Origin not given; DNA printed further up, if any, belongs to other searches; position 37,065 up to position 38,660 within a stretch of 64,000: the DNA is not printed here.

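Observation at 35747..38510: tRNA-repair module: T4-type Pnk next to an RNA ligase fused to a tRNA-binding OB-fold domain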

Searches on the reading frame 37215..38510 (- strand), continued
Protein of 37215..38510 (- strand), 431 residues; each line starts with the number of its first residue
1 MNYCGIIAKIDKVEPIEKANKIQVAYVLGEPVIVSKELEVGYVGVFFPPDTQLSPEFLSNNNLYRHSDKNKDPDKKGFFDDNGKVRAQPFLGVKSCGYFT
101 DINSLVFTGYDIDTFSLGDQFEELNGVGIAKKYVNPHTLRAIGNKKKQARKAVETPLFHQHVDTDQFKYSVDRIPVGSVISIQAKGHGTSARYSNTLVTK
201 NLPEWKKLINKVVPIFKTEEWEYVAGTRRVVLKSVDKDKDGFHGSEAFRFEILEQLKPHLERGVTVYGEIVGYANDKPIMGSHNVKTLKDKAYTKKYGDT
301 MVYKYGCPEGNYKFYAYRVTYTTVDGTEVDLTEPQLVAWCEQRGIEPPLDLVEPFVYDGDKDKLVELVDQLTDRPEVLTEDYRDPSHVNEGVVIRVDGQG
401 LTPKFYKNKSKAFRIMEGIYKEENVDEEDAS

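Call 24: fold_search(model_id=the predicted structure, library=pdb)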
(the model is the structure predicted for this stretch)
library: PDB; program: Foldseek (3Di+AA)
matches with E <= 10: 368; with E <= 0.001: 34
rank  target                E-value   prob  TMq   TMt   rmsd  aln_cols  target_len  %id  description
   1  6vte                  4.1e-15  1.00  0.54  0.68   6.7       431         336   15  Naegleria gruberi RNA Ligase K170M mutant with AMP and Mn (released 2020-04-08)
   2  6vt0                  6.1e-15  1.00  0.55  0.68   6.5       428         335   15  Naegleria gruberi RNA ligase K170A mutant apo (released 2020-04-08)
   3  5cot                  9.8e-15  1.00  0.55  0.68   6.6       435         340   14  Structure and mechanism of a eukaryal nick-sealing RNA ligase (released 2015-10-28)
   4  6vt1_A                1.0e-14  1.00  0.55  0.68   5.9       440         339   14  Naegleria gruberi RNA ligase D172A mutant apo (released 2020-04-08)
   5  6vtg_A                1.3e-14  1.00  0.54  0.66   7.0       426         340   15  Naegleria gruberi RNA ligase E227A mutant apo (released 2020-04-08)
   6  6vt4                  1.9e-14  1.00  0.54  0.67   6.0       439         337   14  Naegleria gruberi RNA ligase R149A mutant apo (released 2020-04-08)
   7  5cou                  2.2e-14  1.00  0.55  0.67   6.4       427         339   15  Structure and mechanism of a eukaryal nick-sealing RNA ligase K170M+ATP (released 2015-10-28)
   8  6vt8                  2.4e-14  1.00  0.55  0.68   6.7       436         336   15  Naegleria gruberi RNA ligase E312A mutant with AMP and Mn (released 2020-04-08)
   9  6vt5                  3.0e-14  1.00  0.54  0.68   6.5       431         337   14  Naegleria gruberi RNA ligase R4a K121A mutant apo (released 2020-04-08)
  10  6vt3                  3.2e-14  1.00  0.52  0.64   6.8       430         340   16  Naegleria gruberi RNA ligase K326A mutant apo (released 2020-04-08)
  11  6vtd                  6.0e-14  1.00  0.55  0.69   6.6       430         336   17  Naegleria gruberi RNA ligase R149A mutant with ATP and Mn (released 2020-04-08)
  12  6vtf_A                1.4e-13  1.00  0.56  0.69   6.4       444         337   16  Naegleria gruberi RNA ligase with PPi (released 2020-04-08)
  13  6vt9                  4.7e-13  1.00  0.57  0.72   6.1       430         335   16  Naegleria gruberi RNA ligase E227A mutant with ATP and Mn (released 2020-04-08)
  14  1xdn                  5.8e-07  1.00  0.34  0.52   7.3       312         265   15  High resolution crystal structure of an editosome enzyme from trypanosoma brucei: RNA editing ligase 1 (released 2004-12-07)
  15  2hvr_A                5.4e-06  1.00  0.30  0.39   7.7       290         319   13  Structure of T4 RNA Ligase 2 with Nicked 5'-Adenylated nucleic acid duplex containing a 3'-deoxyribonucleotide at the  (released 2006-10-17)
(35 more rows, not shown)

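Call 30: find_encoding_contigs(protein=P0001, flank=10000, max_places=2)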
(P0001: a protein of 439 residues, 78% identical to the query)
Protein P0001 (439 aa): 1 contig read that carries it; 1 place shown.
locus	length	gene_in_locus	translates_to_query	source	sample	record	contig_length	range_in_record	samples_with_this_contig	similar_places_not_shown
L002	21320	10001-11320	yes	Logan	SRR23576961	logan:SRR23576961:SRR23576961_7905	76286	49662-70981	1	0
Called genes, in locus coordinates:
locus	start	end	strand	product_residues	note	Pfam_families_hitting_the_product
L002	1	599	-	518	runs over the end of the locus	-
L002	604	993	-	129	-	-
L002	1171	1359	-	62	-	-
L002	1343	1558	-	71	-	-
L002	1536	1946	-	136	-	PF10686:YAcAr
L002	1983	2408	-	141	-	-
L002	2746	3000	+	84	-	-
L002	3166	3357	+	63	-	-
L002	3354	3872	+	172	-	-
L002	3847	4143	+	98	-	PF07102:YbcO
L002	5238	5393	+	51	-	-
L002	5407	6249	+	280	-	-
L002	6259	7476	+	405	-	-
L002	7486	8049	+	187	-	PF05838:Glyco_hydro_108, PF09374:PG_binding_3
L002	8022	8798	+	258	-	PF02562:PhoH, PF13604:AAA_30 (faint), PF13245:AAA_19 (faint)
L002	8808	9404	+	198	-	PF00574:CLP_protease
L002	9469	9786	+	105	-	-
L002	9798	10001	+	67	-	-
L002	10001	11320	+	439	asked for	PF21189:PHA02142 (faint), PF09414:RNA_ligase (weak)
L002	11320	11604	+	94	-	-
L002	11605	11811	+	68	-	-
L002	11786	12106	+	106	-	-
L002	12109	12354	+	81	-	-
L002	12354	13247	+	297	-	PF13671:AAA_33, PF25109:HAD_PNKP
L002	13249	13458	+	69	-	-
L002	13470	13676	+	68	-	-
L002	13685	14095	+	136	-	-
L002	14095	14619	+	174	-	PF05869:Dam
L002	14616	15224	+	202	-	-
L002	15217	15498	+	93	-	-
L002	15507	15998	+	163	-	-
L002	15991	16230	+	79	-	-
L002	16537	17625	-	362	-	PF23940:DUF7275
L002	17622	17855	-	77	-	-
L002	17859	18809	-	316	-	PF10127:RlaP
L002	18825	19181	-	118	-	-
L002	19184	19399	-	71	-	-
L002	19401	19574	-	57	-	-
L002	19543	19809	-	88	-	-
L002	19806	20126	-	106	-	-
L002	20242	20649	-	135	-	-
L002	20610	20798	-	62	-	-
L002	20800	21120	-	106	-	-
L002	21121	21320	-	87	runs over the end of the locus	-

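Call 31: find_encoding_contigs(protein=P0015, flank=10000, max_places=2)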
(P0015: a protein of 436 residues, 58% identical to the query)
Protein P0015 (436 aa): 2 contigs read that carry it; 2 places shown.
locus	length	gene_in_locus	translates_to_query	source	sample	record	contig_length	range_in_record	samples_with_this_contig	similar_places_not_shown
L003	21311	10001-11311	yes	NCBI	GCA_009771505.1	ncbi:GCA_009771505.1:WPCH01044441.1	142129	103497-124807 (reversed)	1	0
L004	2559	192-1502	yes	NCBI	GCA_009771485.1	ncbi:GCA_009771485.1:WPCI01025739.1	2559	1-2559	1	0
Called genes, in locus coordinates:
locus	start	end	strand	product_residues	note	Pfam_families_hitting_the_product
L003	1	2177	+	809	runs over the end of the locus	-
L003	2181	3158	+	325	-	PF26926:Phage_T4_rIIB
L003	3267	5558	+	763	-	PF03477:ATP-cone, PF00317:Ribonuc_red_lgN, PF02867:Ribonuc_red_lgC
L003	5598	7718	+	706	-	PF00268:Ribonuc_red_sm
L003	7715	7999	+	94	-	-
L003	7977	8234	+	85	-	PF00462:Glutaredoxin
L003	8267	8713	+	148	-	PF08722:Tn7_TnsA-like_N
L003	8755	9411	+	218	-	-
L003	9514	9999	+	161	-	-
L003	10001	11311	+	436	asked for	PF21189:PHA02142 (weak), PF09414:RNA_ligase (weak)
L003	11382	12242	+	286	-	PF00156:Pribosyltran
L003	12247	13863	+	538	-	PF04095:NAPRTase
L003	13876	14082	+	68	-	-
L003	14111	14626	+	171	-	-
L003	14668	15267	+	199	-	PF23780:S-AdoMet_lyase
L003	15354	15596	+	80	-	-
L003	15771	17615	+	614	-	PF02086:MethyltransfD12, PF05204:Hom_end (faint), PF14528:LAGLIDADG_3 (weak)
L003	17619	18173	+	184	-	-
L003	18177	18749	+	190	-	-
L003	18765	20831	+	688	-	-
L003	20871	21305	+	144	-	-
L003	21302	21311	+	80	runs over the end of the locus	-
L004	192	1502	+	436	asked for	PF21189:PHA02142 (weak), PF09414:RNA_ligase (weak)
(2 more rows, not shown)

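Call 32: get_annotated_region(hit=H15, flank=5000)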
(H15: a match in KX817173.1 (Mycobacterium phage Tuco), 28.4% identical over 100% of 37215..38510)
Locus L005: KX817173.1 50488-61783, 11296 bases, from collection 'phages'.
description: Mycobacterium phage Tuco, complete genome.
organism: Mycobacterium phage Tuco (NCBI taxid 1913043)
taxonomy: Viruses; Duplodnaviria; Heunggongvirae; Uroviricota; Caudoviricetes; Kostyavirus
host: Mycobacterium smegmatis mc2 155; source: soil; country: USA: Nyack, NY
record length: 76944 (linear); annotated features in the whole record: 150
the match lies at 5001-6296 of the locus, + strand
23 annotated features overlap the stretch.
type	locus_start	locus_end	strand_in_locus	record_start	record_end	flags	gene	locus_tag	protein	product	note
CDS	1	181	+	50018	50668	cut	-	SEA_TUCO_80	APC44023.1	hypothetical protein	-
CDS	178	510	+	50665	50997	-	-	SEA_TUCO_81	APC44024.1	hypothetical protein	-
CDS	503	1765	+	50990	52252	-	-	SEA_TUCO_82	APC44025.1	dsDNA helicase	DnaB dsDNA helicase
CDS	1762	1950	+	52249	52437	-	-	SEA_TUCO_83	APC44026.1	hypothetical protein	-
CDS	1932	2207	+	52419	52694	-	-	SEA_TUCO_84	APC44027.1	WhiB family transcription factor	-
CDS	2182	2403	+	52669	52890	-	-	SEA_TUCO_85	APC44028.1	hypothetical protein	-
CDS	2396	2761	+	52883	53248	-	-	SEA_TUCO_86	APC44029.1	hypothetical protein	-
CDS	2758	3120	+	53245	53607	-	-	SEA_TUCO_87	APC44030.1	holliday junction resolvase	Hjc holiday junction resolvase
CDS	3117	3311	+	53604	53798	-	-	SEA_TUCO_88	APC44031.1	hypothetical protein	membrane domain protein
CDS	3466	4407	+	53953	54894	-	-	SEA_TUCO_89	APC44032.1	polynucleotide kinase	-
CDS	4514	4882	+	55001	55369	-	-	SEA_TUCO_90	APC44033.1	hypothetical protein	-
CDS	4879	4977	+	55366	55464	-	-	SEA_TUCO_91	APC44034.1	hypothetical protein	membrane domain protein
CDS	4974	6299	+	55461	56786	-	-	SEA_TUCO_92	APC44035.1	RNA ligase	-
CDS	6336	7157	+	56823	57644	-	-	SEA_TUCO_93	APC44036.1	HTH DNA binding protein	-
CDS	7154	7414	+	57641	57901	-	-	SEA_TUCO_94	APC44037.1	WhiB family transcription factor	-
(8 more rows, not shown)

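Call 33: get_annotated_region(hit=H3, flank=5000)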
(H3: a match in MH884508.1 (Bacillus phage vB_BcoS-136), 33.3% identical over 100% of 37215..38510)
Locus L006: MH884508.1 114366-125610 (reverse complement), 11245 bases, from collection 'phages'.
description: Bacillus phage vB_BcoS-136, complete genome.
organism: Bacillus phage vB_BcoS-136 (NCBI taxid 2419619)
taxonomy: Viruses; Duplodnaviria; Heunggongvirae; Uroviricota; Caudoviricetes; Kenyattavirus; Kenyattavirus kv136
host: Bacillus cohnii; source: Lake Elmenteita sediment; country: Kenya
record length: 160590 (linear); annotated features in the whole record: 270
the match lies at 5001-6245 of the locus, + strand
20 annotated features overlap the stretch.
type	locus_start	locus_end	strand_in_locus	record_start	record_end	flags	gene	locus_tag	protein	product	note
CDS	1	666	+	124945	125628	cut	-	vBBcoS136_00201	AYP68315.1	putative NHN endonuclease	putative homolog of HNH homing endonuclease II [Bacillus phage Staley]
CDS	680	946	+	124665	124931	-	-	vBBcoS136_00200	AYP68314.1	hypothetical protein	-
CDS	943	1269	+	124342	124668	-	-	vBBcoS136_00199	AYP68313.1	hypothetical protein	-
CDS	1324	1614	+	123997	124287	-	-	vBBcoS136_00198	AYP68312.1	hypothetical protein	putative homolog of YP_008873397 hypothetical protein [Bacillus phage vB_BanS-Tsamsa]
CDS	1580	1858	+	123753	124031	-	-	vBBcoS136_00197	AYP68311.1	hypothetical protein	-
CDS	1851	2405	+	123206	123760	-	gmk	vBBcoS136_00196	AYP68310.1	guanylate kinase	putative homolog of YP_008873400 hypothetical protein [Bacillus phage vB_BanS-Tsamsa]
CDS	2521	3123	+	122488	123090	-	dnaJ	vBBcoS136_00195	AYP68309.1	chaperone protein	putative homolog of DnaJ domain protein [Peptoniphilus sp. oral taxon 375]; chaperone protein DnaJ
CDS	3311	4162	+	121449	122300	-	apr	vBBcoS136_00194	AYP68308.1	subtilisin DY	putative homolog of YP_008873415 hypothetical protein [Bacillus phage vB_BanS-Tsamsa]; conserved domain ...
CDS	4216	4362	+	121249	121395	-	-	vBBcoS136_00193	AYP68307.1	hypothetical protein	-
CDS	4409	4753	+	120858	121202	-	-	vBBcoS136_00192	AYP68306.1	hypothetical protein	putative homolog of WP_000100139 hypothetical protein [Bacillus thuringiensis], hypothetical protein [Bacillus phage ...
CDS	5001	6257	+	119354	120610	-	-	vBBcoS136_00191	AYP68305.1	RNA ligase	putative homolog of uncharacterized protein CBO05P1_012 [Clostridium botulinum B str. Osaka05], RNA ligase ...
CDS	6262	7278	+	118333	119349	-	-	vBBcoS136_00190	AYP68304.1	polynucleotide kinase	putative homolog of YP_008873417 hypothetical protein [Bacillus phage vB_BanS-Tsamsa]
CDS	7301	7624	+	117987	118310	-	-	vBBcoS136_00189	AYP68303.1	hypothetical protein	-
CDS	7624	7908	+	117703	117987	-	-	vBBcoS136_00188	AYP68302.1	PQ loop repeat protein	putative homolog of hypothetical protein phi8074-B1_00061 [Clostridium phage phi8074-B1]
CDS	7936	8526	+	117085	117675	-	clpP1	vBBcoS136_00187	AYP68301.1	ATP-dependent Clp protease proteolytic subunit 1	putative homolog of YP_008873419 hypothetical protein [Bacillus phage vB_BanS-Tsamsa] and ATP-dependent Clp ...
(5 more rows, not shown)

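Call 34: get_annotated_region(hit=H12, flank=5000)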
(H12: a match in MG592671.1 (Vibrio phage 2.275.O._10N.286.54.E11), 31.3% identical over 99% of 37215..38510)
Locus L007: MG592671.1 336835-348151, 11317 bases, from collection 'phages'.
description: Vibrio phage 2.275.O._10N.286.54.E11, partial genome.
organism: Vibrio phage 2.275.O._10N.286.54.E11 (NCBI taxid 1881285)
taxonomy: Viruses; Duplodnaviria; Heunggongvirae; Uroviricota; Caudoviricetes
host: Vibrio cyclitrophicus; source: iron chloride precipitation of 0.2um-filtered seawater, resuspended in oxalate solution; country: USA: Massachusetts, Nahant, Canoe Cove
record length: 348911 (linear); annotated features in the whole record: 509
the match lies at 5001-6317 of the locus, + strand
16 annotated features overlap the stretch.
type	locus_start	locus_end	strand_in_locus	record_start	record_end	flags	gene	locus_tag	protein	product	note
CDS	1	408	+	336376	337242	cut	-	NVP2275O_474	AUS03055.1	GTP cyclohydrolase I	NVP2275O_474; tara_best_match:OM-RGC.v1.012637756; InterPro:IPR020602; kegg:none|cog:COG0302|egg:COG0302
CDS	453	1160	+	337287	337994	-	-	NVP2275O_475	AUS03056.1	von Willebrand factor type A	NVP2275O_475; InterPro:IPR002035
CDS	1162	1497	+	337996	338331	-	-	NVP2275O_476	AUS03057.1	winged helix-turn-helix DNA-binding domain protein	NVP2275O_476; InterPro:IPR011991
CDS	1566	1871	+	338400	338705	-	-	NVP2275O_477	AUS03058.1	hypothetical protein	NVP2275O_477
CDS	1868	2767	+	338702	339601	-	-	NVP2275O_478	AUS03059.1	hypothetical protein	NVP2275O_478; tara_best_match:OM-RGC.v1.006627691; cvp_best_match:CAMPEP_0000001182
CDS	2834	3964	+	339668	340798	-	-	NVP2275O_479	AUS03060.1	hypothetical protein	NVP2275O_479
CDS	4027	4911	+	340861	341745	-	-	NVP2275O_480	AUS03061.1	coil containing protein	NVP2275O_480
CDS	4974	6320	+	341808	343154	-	-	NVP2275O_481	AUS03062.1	RNA ligase domain protein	NVP2275O_481; InterPro:IPR021122; RNA ligase domain, REL/Rln2; RNA ligase domain protein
CDS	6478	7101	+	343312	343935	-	-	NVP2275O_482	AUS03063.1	hypothetical protein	NVP2275O_482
CDS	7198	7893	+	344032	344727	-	-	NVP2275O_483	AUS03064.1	6-pyruvoyl tetrahydropterin synthase/QueD family protein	NVP2275O_483; InterPro:IPR007115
CDS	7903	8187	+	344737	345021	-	-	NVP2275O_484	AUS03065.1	chaperonin 10 Kd subunit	NVP2275O_484; cvp_best_match:NCBI_PEP_441462899; InterPro:IPR020818; pfam:PF00166|cog:COG0234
CDS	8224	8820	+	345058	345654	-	-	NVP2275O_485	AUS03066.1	hypothetical protein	NVP2275O_485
CDS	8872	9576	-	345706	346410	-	-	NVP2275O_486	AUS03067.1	hypothetical protein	NVP2275O_486; cvp_best_match:RF_PEP_414087182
CDS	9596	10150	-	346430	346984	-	-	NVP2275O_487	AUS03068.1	hypothetical protein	NVP2275O_487; cvp_best_match:RF_PEP_414087183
CDS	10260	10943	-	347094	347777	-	-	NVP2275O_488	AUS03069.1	hypothetical protein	NVP2275O_488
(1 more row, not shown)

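Call 36: search_solved_structures(query=A2, max_evalue=10, show_alignments=2)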
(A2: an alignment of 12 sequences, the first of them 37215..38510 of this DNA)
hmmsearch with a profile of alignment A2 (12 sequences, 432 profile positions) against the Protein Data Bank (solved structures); distinct sequences matched with E-value up to 10: 31.
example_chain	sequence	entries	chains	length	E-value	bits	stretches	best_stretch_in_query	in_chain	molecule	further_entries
5cot_A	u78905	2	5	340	0.001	21.2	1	8-126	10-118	Naegleria gruberi RNA ligase | RNA ligase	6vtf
6vt3_A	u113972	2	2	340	0.001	21.1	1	8-126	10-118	RNA Ligase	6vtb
6vt5_A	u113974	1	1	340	0.001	21.1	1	7-125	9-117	RNA Ligase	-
6vt8_A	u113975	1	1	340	0.001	21.1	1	8-126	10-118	RNA Ligase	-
6vt9_A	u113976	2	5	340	0.001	21.1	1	8-126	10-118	RNA ligase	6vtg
6vt1_A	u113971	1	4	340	0.0011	21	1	8-125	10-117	RNA Ligase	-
6vt4_A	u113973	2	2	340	0.0011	21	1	8-125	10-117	RNA Ligase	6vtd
5cou_A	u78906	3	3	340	0.0016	20.5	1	8-125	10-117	Naegleria gruberi RNA ligase | RNA ligase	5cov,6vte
6vt0_A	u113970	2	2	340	0.0016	20.5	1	8-125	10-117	RNA Ligase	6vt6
4ls6_A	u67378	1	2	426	0.02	16.9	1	236-275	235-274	3-oxoacyl-[acyl-carrier-protein] synthase 2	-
4ls5_A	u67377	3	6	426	0.02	16.9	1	236-275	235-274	3-oxoacyl-[acyl-carrier-protein] synthase 2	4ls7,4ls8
1e5m_A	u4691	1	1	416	0.037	16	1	236-275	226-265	BETA KETOACYL ACYL CARRIER PROTEIN SYNTHASE II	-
4xox_A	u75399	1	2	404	0.063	15.2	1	236-275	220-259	3-oxoacyl-ACP synthase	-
4jga_A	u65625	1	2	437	0.12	14.3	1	237-275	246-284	3-oxoacyl-[acyl-carrier-protein] synthase 2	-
3kzu_A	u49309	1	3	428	0.17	13.8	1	237-276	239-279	3-oxoacyl-(Acyl-carrier-protein) synthase ii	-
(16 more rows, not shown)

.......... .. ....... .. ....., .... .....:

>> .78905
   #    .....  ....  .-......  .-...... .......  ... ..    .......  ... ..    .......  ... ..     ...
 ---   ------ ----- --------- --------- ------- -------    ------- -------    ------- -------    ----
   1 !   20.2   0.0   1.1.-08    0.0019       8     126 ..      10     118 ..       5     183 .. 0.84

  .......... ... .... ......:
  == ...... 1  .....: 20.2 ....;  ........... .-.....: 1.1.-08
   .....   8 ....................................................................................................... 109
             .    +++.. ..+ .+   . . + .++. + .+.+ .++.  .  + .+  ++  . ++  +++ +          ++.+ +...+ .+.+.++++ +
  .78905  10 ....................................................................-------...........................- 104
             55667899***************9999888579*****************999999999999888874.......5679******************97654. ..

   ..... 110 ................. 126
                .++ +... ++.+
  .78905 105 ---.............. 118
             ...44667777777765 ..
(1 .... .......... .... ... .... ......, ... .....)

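Call 47: find_related_loci(query=A2, collection=viral_contigs, flank=10000)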
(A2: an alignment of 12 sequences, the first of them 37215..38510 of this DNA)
Query A2 (431 aa) in viral_contigs; peptide patterns used: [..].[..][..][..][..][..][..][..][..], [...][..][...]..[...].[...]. (x = any residue, [..] = any of these).
294 stretches matched a pattern; 239 encode a relative of the query (tblastn E <= 1e-3); the best 80 are kept; 80 distinct loci.
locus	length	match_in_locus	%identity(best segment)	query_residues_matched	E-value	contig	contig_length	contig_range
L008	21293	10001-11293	70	1-431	0e+0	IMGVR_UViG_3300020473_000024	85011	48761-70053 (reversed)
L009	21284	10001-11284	60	2-431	1e-172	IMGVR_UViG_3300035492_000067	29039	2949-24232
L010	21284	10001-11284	60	2-431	6e-173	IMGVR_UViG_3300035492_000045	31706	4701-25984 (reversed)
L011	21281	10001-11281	57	2-431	3e-162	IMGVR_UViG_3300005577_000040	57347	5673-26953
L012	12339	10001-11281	57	2-431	3e-162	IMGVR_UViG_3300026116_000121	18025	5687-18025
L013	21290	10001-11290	55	2-431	8e-161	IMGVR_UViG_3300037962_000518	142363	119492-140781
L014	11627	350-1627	54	5-431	5e-150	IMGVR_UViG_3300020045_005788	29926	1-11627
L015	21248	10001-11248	53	1-419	1e-143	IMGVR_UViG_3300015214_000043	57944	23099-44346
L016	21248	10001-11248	53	1-419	1e-143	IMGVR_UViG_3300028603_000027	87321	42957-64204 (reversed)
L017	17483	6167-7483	52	5-431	5e-142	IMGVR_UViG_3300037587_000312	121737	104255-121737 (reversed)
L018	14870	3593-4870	52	2-431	5e-141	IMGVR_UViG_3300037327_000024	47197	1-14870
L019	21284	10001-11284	52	5-431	2e-140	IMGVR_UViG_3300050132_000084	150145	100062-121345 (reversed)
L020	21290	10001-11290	48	1-431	2e-131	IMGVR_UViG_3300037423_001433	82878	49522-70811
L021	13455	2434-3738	48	5-431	5e-125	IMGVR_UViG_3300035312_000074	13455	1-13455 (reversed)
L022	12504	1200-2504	48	5-431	5e-125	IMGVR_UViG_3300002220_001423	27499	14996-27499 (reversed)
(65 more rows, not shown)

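Call 60: search_protein_families(library=ncbifam, proteins=[window:37215-38510:-], max_evalue=0.01)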
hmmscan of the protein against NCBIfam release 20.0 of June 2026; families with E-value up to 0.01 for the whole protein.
window:37215-38510:- (431 aa): 3 families
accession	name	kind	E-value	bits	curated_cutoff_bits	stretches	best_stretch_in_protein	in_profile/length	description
NF005589.0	PRK07314.1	subfamily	0.00053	18.9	387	1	235-275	223-263/413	beta-ketoacyl-ACP synthase II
TIGR03150.1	fabF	equivalog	0.0019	17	493.75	1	236-275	221-260/407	beta-ketoacyl-ACP synthase II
NF005935.0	PRK07967.1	equivalog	0.0067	15.3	630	1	233-274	219-260/406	beta-ketoacyl-ACP synthase I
